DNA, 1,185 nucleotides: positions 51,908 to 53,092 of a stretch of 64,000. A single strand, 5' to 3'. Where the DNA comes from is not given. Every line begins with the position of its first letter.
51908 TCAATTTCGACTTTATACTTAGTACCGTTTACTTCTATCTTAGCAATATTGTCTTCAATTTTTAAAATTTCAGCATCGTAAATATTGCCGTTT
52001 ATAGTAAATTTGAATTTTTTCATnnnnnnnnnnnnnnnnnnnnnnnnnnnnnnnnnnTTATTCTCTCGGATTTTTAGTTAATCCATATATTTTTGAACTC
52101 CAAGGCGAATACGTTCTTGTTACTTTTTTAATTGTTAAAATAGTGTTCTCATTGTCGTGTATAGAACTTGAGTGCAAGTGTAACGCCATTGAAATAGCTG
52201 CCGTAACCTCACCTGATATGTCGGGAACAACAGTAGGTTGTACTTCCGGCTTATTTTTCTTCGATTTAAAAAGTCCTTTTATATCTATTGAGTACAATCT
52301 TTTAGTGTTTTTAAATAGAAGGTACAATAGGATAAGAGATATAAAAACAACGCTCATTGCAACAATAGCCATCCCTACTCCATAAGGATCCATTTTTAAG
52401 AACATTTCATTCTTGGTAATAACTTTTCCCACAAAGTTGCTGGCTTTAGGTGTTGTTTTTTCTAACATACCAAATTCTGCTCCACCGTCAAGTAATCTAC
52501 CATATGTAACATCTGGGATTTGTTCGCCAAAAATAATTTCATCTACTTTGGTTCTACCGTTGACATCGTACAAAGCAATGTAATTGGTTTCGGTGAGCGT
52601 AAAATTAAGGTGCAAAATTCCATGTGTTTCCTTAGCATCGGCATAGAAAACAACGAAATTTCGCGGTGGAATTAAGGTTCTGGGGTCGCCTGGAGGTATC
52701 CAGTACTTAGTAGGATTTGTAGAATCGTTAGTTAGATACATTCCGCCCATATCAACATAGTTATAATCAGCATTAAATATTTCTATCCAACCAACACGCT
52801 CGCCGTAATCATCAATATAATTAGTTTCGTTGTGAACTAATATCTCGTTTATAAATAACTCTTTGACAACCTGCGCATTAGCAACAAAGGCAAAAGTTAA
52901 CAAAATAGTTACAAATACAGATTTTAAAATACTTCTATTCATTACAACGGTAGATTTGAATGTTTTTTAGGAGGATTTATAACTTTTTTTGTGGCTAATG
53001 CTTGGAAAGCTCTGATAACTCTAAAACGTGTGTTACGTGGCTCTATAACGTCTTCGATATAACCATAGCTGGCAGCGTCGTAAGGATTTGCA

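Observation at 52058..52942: Small decarboxylase subunit fused to an extracytoplasmic lamin-tail-like domain within the Na+-pumping methylmalonyl-CoA decarboxylase cluster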

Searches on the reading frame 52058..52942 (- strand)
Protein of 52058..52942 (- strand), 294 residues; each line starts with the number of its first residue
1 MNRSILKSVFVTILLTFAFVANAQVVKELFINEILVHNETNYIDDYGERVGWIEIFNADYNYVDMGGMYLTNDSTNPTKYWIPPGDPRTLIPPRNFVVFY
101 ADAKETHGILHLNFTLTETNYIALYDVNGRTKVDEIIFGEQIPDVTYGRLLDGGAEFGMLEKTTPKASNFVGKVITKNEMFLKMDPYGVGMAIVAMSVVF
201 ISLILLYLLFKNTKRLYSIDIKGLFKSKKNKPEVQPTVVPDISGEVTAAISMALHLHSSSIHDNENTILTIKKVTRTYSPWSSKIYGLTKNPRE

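Call 3: search_protein_families(library=pfam, proteins=[window:52058-52942:-], max_evalue=1)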
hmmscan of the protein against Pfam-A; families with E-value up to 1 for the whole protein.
window:52058-52942:- (294 aa): 2 families
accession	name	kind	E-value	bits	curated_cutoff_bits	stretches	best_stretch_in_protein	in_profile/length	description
PF04277.18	OAD_gamma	-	1e-10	42.6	27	1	188-257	3-75/76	Oxaloacetate decarboxylase, gamma chain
PF00932.25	LTD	-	1.6e-08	35.3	34.3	1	25-136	4-105/109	Lamin Tail Domain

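Call 4: search_protein_families(library=ncbifam, proteins=[window:52058-52942:-], max_evalue=1)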
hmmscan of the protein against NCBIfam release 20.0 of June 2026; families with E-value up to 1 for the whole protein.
window:52058-52942:- (294 aa): 3 families
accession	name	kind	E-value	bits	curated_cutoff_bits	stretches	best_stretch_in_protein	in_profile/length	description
NF003004.0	PRK03814.1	equivalog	5.4e-05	23.4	84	1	192-260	15-82/86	oxaloacetate decarboxylase subunit gamma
NF040909.1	OadG_rel_small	subfamily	0.0014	18.6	25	1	189-216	6-33/37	OadG-related small transporter subunit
TIGR01195.1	oadG_fam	subfamily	0.0019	18.7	36.05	1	191-260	10-82/84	sodium pump decarboxylases, gamma subunit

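Call 5: find_homologous_proteins(query=window:52058-52942:-, max_evalue=0.001)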
Query window:52058-52942:- (294 aa): 3011 proteins with E <= 0.001 among 3638 candidates; the best 120 are listed.
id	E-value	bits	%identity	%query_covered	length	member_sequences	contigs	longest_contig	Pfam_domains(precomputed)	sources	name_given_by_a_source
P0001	3.3e-193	659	100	100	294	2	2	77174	PF00932.26,PF04277.19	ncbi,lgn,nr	ncbi:MAG: OadG family transporter subunit [Lentimicrobiaceae bacterium]|nr:OadG family transporter s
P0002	2.4e-167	574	85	100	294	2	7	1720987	PF00932.26,PF04277.19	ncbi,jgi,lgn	ncbi:MAG: OadG family transporter subunit [Bacteroidales bacterium]|jgi:Na+-transporting methylmalon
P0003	8.0e-113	395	62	96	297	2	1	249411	PF00932.26,PF04277.19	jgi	-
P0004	9.2e-113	395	61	96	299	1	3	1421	PF00932.26,PF04277.19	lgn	-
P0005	9.3e-113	395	60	98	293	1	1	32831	PF00932.26,PF04277.19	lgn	-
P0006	1.2e-112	394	61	99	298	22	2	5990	PF00932.26,PF04277.19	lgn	-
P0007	1.4e-112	394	61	96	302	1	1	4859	PF00932.26,PF04277.19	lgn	-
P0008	7.3e-112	392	59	99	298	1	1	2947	PF00932.26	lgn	-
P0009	9.5e-112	391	61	92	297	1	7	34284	PF00932.26,PF04277.19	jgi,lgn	-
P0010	1.8e-111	390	61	98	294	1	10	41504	PF00932.26,PF04277.19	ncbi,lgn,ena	-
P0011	1.8e-111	390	61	98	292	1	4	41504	PF00932.26,PF04277.19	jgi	jgi:hypothetical protein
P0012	2.2e-111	390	60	98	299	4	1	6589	PF00932.26,PF04277.19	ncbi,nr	ncbi:MAG: lamin tail domain-containing protein [Lentimicrobium sp.]|nr:lamin tail domain-containing 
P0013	5.8e-111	389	61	96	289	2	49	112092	PF00932.26,PF04277.19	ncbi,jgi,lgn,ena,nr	ncbi:MAG: OadG family protein [Lentimicrobium sp.]|nr:OadG family protein [Lentimicrobium sp.]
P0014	8.9e-111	388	61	96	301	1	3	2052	PF00932.26,PF04277.19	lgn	-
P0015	2.1e-110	387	59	97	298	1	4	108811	PF00932.26,PF04277.19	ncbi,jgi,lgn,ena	jgi:Na+-transporting methylmalonyl-CoA/oxaloacetate decarboxylase gamma subunit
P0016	2.6e-110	387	61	95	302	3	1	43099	PF00932.26,PF04277.19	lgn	-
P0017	3.0e-110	386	60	100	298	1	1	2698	PF00932.26,PF04277.19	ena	-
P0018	3.7e-110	386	59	97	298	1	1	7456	PF00932.26,PF04277.19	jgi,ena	-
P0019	4.3e-110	386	60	98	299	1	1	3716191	PF00932.26,PF04277.19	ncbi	ncbi:MAG: OadG family transporter subunit [Lentimicrobium sp.]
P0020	4.4e-110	386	58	98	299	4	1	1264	PF00932.26,PF04277.19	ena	-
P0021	5.9e-110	386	61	98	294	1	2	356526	PF00932.26,PF04277.19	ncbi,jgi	-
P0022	6.4e-110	385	59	97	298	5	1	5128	PF00932.26,PF04277.19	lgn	-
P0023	6.8e-110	385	59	99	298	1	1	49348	PF00932.26,PF04277.19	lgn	-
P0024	7.0e-110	385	58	99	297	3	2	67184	PF00932.26,PF04277.19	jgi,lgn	-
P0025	9.6e-110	385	60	97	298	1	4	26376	PF00932.26,PF04277.19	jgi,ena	jgi:hypothetical protein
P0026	1.2e-109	385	58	97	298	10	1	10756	PF00932.26,PF04277.19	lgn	-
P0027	1.6e-109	384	60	96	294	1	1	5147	PF00932.26,PF04277.19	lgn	-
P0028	1.8e-109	384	58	99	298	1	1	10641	PF00932.26,PF04277.19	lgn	-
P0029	2.2e-109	384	59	96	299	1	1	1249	PF00932.26,PF04277.19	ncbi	-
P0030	2.6e-109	383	59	97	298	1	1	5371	PF00932.26,PF04277.19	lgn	-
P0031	2.9e-109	383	59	99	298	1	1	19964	PF00932.26,PF04277.19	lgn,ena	-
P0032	3.6e-109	383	59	97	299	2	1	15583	PF00932.26,PF04277.19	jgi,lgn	-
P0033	4.2e-109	383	59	99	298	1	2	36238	PF00932.26,PF04277.19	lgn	-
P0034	4.4e-109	383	60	98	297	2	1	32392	PF00932.26,PF04277.19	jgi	jgi:hypothetical protein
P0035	4.5e-109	383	60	98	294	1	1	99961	PF00932.26,PF04277.19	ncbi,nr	ncbi:MAG: lamin tail domain-containing protein [Bacteroidales bacterium]|nr:lamin tail domain-contai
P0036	4.6e-109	383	60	98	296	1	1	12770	PF00932.26,PF04277.19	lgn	-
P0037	4.7e-109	383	59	100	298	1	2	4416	PF00932.26,PF04277.19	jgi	-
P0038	5.5e-109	382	59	100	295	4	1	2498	PF00932.26,PF04277.19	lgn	-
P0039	5.9e-109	382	58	100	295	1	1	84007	PF00932.26,PF04277.19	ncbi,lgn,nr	ncbi:MAG TPA: OadG family transporter subunit [Lentimicrobium sp.]|nr:OadG family transporter subuni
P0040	7.5e-109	382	58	100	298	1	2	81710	PF00932.26,PF04277.19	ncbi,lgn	-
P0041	8.1e-109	382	58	100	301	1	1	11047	PF00932.26,PF04277.19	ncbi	-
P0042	8.9e-109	382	59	98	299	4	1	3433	PF00932.26,PF04277.19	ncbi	-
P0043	9.8e-109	382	60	99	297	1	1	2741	PF00932.26,PF04277.19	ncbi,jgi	jgi:hypothetical protein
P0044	1.2e-108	381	57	96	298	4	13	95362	PF00932.26,PF04277.19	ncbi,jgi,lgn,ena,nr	ncbi:MAG: OadG family transporter subunit [Lentimicrobium sp.]|jgi:hypothetical protein|nr:OadG fami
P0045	1.3e-108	381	60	98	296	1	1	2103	PF00932.26,PF04277.19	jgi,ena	-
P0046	1.4e-108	381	61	96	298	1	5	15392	PF00932.26,PF04277.19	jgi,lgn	jgi:hypothetical protein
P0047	1.9e-108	381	61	93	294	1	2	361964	PF00932.26,PF04277.19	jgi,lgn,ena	-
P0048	2.0e-108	380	60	92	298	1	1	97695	PF00932.26,PF04277.19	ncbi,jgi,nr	ncbi:MAG: lamin tail domain-containing protein [Lentimicrobium sp.]|nr:lamin tail domain-containing 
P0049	2.1e-108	380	61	98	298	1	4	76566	PF00932.26,PF04277.19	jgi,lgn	jgi:hypothetical protein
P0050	2.5e-108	380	60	97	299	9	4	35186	PF00932.26,PF04277.19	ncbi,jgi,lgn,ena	jgi:Na+-transporting methylmalonyl-CoA/oxaloacetate decarboxylase gamma subunit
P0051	2.9e-108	380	61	94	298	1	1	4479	PF00932.26,PF04277.19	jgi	-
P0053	3.9e-108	380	58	100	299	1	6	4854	PF00932.26,PF04277.19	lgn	-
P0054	4.0e-108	379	57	100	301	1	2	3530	PF00932.26,PF04277.19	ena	-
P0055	6.6e-108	379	60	97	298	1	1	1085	PF00932.26,PF04277.19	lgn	-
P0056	6.6e-108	379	61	90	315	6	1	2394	PF00932.26,PF04277.19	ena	-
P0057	6.7e-108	379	59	98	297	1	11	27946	PF00932.26,PF04277.19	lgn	-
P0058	8.3e-108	378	60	96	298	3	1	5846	PF00932.26,PF04277.19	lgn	-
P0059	1.0e-107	378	57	97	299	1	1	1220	PF00932.26,PF04277.19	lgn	-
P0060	1.2e-107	378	59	98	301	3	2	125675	PF00932.26,PF04277.19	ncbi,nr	ncbi:MAG: OadG family transporter subunit [Chloroflexota bacterium]|nr:OadG family transporter subun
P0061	1.4e-107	378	61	93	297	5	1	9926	PF00932.26,PF04277.19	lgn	-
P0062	1.7e-107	377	61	93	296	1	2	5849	PF00932.26,PF04277.19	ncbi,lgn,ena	-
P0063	2.7e-107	377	59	96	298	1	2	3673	PF00932.26,PF04277.19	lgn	-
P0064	3.0e-107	377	59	93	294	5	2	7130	PF00932.26,PF04277.19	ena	-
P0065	3.2e-107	377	61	97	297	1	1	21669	PF00932.26,PF04277.19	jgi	-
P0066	5.0e-107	376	56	100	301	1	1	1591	PF00932.26,PF04277.19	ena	-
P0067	5.6e-107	376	58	99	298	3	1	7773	PF00932.26,PF04277.19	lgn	-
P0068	9.1e-107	375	57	100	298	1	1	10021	PF00932.26,PF04277.19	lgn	-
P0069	1.1e-106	375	61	97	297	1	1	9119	PF00932.26,PF04277.19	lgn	-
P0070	1.2e-106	375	56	100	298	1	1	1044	PF00932.26,PF04277.19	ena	-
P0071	1.2e-106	375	60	97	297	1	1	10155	PF00932.26,PF04277.19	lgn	-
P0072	1.5e-106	374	58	96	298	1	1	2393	PF00932.26,PF04277.19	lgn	-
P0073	1.5e-106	374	62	92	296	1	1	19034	PF00932.26,PF04277.19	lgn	-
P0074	1.9e-106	374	59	96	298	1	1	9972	PF00932.26,PF04277.19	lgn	-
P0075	2.0e-106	374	57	100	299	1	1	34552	PF00932.26,PF04277.19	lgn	-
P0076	2.6e-106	374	59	100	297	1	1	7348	PF00932.26,PF04277.19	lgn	-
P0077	2.8e-106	373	60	93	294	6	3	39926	PF00932.26,PF04277.19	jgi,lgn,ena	jgi:hypothetical protein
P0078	3.3e-106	373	57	100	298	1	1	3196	PF00932.26,PF04277.19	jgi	-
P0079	3.3e-106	373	59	98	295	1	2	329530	PF00932.26,PF04277.19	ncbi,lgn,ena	-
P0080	4.5e-106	373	59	99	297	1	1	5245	PF00932.26,PF04277.19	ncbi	ncbi:MAG TPA: OadG family transporter subunit [Bacteroidales bacterium]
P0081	5.1e-106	373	61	93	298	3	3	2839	PF00932.26,PF04277.19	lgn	-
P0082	5.3e-106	373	60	95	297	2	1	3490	PF00932.26,PF04277.19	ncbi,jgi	jgi:hypothetical protein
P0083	5.6e-106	372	58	99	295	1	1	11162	PF00932.26,PF04277.19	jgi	-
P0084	6.1e-106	372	58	98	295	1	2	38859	PF00932.26,PF04277.19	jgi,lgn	jgi:hypothetical protein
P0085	6.2e-106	372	58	99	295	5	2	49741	PF00932.26,PF04277.19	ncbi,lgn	-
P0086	6.4e-106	372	64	88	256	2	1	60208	PF00932.26,PF04277.19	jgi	jgi:hypothetical protein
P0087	7.0e-106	372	58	97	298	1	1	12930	PF00932.26,PF04277.19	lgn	-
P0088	8.4e-106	372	59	97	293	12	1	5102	PF00932.26,PF04277.19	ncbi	-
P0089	1.1e-105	372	60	93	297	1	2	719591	PF00932.26,PF04277.19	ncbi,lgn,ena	-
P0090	1.2e-105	371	60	94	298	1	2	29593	PF00932.26,PF04277.19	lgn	-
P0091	1.6e-105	371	58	97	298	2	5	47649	PF00932.26,PF04277.19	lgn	-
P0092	1.6e-105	371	62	92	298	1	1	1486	PF00932.26,PF04277.19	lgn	-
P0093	1.8e-105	371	57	98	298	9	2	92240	PF00932.26,PF04277.19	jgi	jgi:Na+-transporting methylmalonyl-CoA/oxaloacetate decarboxylase gamma subunit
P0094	3.6e-105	370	61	92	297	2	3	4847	PF00932.26,PF04277.19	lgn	-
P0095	3.7e-105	370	58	99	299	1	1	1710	PF00932.26,PF04277.19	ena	-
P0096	7.2e-105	369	56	99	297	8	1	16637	PF00932.26,PF04277.19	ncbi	-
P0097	1.1e-104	368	56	97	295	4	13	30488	PF00932.26,PF04277.19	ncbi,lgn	-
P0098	1.5e-104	368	61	92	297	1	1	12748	PF00932.26,PF04277.19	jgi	jgi:hypothetical protein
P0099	2.1e-104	367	57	98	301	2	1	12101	PF00932.26,PF04277.19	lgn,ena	-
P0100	2.2e-104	367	58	97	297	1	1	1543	PF00932.26,PF04277.19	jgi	jgi:hypothetical protein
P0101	2.2e-104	367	56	100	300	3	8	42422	PF00932.26,PF04277.19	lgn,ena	-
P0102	2.5e-104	367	57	99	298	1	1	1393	PF00932.26,PF04277.19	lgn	-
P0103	2.9e-104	367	58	98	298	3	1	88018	PF00932.26,PF04277.19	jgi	-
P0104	3.9e-104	366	60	92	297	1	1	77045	PF00932.26,PF04277.19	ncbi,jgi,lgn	-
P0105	5.0e-104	366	56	98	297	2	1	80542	PF00932.26,PF04277.19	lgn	-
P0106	6.5e-104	366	56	99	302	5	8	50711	PF00932.26,PF04277.19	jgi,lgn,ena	jgi:hypothetical protein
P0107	7.8e-104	365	59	96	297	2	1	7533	PF00932.26,PF04277.19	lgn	-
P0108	8.6e-104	365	57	97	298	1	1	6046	PF00932.26,PF04277.19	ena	-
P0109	9.0e-104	365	58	98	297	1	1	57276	PF00932.26,PF04277.19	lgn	-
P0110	9.6e-104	365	59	98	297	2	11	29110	PF00932.26,PF04277.19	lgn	-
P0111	9.6e-104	365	58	97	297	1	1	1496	PF00932.26,PF04277.19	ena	-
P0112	1.8e-103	364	59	97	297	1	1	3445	PF00932.26,PF04277.19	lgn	-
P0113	2.1e-103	364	56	97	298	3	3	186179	PF00932.26,PF04277.19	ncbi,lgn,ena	-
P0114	2.2e-103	364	57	98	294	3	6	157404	PF00932.26,PF04277.19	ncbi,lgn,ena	-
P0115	2.3e-103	364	56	99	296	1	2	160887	PF00932.26,PF04277.19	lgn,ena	-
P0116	3.8e-103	363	58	97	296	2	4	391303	PF00932.26,PF04277.19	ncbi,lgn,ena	-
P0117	4.8e-103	363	57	98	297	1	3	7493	PF00932.26,PF04277.19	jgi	-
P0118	5.4e-103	363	60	92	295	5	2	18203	PF00932.26,PF04277.19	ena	-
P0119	5.4e-103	363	58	98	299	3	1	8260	PF00932.26,PF04277.19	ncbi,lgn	-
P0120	1.5e-102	361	57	98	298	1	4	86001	PF00932.26,PF04277.19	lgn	-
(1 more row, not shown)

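Call 10: search_solved_structures(query=A1, max_evalue=10, show_alignments=3)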
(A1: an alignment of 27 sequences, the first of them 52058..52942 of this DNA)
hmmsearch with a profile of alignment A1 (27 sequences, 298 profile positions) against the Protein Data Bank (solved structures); distinct sequences matched with E-value up to 10: 4.
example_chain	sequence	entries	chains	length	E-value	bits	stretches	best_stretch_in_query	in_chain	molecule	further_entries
6hm8_B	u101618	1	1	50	0.18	14.4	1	35-64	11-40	Genome polyprotein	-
4win_A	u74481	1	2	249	0.21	14.2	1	32-121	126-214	GMP synthetase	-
6hln_B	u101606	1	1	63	0.3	13.6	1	35-64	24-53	Genome polyprotein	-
2wy4_A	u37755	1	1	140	0.3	13.6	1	227-283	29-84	SINGLE DOMAIN HAEMOGLOBIN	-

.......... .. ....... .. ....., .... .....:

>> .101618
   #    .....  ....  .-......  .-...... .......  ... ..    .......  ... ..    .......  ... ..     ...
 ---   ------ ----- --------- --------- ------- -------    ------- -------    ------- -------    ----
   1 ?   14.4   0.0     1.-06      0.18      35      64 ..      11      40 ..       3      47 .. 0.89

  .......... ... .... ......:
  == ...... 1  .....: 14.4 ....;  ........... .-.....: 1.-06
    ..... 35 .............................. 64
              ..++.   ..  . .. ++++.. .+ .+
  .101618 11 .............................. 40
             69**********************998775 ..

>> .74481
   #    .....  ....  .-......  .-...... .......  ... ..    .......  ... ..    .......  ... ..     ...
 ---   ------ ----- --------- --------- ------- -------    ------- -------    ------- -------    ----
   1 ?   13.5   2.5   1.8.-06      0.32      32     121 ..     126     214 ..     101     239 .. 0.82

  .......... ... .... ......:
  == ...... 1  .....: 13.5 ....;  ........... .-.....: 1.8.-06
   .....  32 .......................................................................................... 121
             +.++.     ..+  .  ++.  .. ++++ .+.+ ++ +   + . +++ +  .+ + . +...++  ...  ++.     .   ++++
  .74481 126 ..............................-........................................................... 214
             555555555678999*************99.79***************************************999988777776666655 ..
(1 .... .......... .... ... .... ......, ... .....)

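Call 16: find_related_loci(query=A1, collection=genome_contigs, flank=5000)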
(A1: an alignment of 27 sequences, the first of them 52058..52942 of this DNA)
Query A1 (294 aa) in genome_contigs; peptide patterns used: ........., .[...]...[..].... (x = any residue, [..] = any of these).
600 stretches matched a pattern (row limit reached: there are more); 593 encode a relative of the query (tblastn E <= 1e-3); the best 80 are kept; 80 distinct loci.
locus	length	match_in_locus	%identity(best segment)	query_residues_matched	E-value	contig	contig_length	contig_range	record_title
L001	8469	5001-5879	85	1-293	1e-173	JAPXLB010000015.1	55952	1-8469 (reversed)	MAG: Lentimicrobiaceae bacterium isolate binned_ad_5.140 NODE_522_length_55952_cov_121.208939, whole genome shotgun sequ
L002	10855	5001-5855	59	4-288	9e-117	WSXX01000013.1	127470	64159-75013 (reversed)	MAG: Bacteroidetes bacterium isolate X3_MetaBAT.13 scaffold_66, whole genome shotgun sequence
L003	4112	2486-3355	58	4-293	1e-112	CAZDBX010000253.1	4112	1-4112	MAG TPA_asm: uncultured Lentimicrobium sp. isolate binchicken_co117_320 genome assembly, contig: NODE_36317_length_4112_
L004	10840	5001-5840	58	9-288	8e-110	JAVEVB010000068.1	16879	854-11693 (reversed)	MAG: Lentimicrobium sp. isolate BF4_106 NODE_10461_length_16879_cov_9.502925_Biofilm4, whole genome shotgun sequence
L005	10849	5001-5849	59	9-293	3e-108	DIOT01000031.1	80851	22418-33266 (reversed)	MAG TPA_asm: Bacteroidales bacterium UBA5507 UBA5507_contig_472, whole genome shotgun sequence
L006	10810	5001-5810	60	23-293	2e-108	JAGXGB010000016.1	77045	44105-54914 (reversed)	MAG: Bacteroidales bacterium isolate LH_M29 k141_129945, whole genome shotgun sequence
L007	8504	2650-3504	56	9-293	8e-108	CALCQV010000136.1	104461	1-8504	MAG TPA_asm: uncultured Bacteroidales bacterium isolate SRR1561999_bin.88_CONCOCT_v1.1_MAG genome assembly, contig: ERZ7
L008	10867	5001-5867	57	6-293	8e-108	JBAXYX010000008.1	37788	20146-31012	MAG: Lentimicrobiaceae bacterium isolate SO_2016_CLC_T1_28 scaffold00398_PH3_Jul14_2016, whole genome shotgun sequence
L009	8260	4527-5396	58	6-293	3e-107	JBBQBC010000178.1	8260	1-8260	MAG: Bacteroidales bacterium isolate Co_metawrap_1396 Cmw_1396_k141_3694517_length_8260_cov_11.0000, whole genome shotgu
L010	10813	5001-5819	56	21-293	1e-103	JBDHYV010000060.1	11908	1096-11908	MAG: Bacteroidales bacterium isolate AS-MESO-OLR.112 NODE_18603_length_11908_cov_4.789198, whole genome shotgun sequence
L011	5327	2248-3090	57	7-288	8e-103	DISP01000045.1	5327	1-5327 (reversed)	MAG TPA_asm: Bacteroidales bacterium UBA6207 UBA6207_contig_29968, whole genome shotgun sequence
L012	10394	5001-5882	53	3-293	2e-102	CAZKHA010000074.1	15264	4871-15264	MAG TPA_asm: uncultured Bacteroidales bacterium isolate SRP272421_co2_817 genome assembly, contig: NODE_12466_length_152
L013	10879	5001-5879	54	7-293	1e-100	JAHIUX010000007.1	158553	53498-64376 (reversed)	MAG: Bacteroidetes bacterium isolate MM_PC_MetaG.mb.41 MM_PC_MetaG.mb.41_k141_140206, whole genome shotgun sequence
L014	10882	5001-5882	50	3-293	1e-96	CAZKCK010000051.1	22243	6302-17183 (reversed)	MAG TPA_asm: uncultured Bacteroidales bacterium isolate SRP272421_co2_161 genome assembly, contig: NODE_6302_length_2224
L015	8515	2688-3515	54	20-293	3e-95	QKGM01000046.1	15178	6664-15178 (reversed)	MAG: Bacteroidetes bacterium isolate SZUA-528 scaffold_11704, whole genome shotgun sequence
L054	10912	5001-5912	46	1-294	1e-71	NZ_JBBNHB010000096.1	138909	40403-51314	Bacteroides hominis strain CLA-AA-H207 CLAAAH207_contig_350_length_138909, whole genome shotgun sequence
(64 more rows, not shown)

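Call 17: search_protein_representatives(protein=window:52058-52942:-)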
Query: 294 residues. Proteins with E-value up to 0.001 (for the whole library): 12985; up to 1e-10: 5263; up to 1e-30: 715. The best 150 are listed.
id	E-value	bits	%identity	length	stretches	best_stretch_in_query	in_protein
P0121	1.2e-160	550.2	34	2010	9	28-171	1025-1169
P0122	3.1e-153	525.8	35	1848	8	26-168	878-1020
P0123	1.8e-148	510.2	33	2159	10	29-169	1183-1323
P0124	6.4e-147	505.1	36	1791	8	20-170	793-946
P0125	8.9e-138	475.1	34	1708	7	23-172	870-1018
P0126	2.6e-137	473.6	34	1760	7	25-170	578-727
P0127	2.7e-132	457.1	35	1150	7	25-171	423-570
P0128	7.0e-121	419.7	33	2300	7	24-170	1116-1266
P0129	8.5e-116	403.0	33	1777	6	25-171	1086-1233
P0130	1.4e-115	402.3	34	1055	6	24-170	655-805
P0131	1.0e-111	389.6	37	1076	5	26-170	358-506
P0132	9.1e-109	379.9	37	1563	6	28-172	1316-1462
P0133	2.3e-106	372.0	37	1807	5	25-176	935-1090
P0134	1.7e-103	362.6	37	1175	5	17-176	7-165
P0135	3.3e-100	351.8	32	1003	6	28-169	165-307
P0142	7.0e-90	317.9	42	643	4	24-171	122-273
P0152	7.3e-79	281.8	38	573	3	8-169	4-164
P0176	1.5e-70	254.5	37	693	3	5-207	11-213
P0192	3.2e-64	233.7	45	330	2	4-149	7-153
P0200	3.5e-62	227.1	40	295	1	2-293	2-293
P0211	2.2e-59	217.9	39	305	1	13-292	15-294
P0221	1.8e-57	211.6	39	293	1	15-293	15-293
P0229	1.5e-55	205.3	39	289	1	9-292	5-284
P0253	1.7e-53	198.6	39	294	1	4-286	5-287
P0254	1.9e-53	198.4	43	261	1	18-259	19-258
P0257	5.3e-53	197.0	41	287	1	17-293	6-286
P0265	2.1e-52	195.0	41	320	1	11-285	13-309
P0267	5.8e-52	193.5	39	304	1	8-293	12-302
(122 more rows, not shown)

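Call 18: predict_structure(alignment_id=A1)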
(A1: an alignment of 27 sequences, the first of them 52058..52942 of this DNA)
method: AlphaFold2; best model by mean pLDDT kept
length: 294 residues; sequences in the alignment: 27
mean_pLDDT: 63.5   pTM: 0.48
mean pLDDT of the five models: 63.5, 61.6, 54.5, 54.4, 47.7
residues with pLDDT >= 90: 0; 70-90: 106; 50-70: 120; < 50: 68
segments of 3 or more residues with pLDDT < 50: 21-25, 38-48, 103-109, 163-181, 229-238, 280-294
pLDDT, mean of each block of 10 residues (from residue 1): 71 69 55 59 45 73 82 84 74 69 45 62 85 79 64 68 44 39 62 78 83 70 58 44 58 62 61 61 46 44
secondary structure, 60 per line:
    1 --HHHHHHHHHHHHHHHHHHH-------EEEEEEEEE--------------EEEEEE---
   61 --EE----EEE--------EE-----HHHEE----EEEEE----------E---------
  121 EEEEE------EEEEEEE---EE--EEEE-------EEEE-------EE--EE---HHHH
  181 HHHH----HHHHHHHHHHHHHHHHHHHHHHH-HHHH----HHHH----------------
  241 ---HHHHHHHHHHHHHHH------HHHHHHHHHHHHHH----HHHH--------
elements in order: H3-21 E29-37 E52-57 E69-71 E96-100 E121-125 E132-138 E146-149 E157-160 H177-184 H189-211 H213-216 H221-224 H244-258 H265-278 H283-286
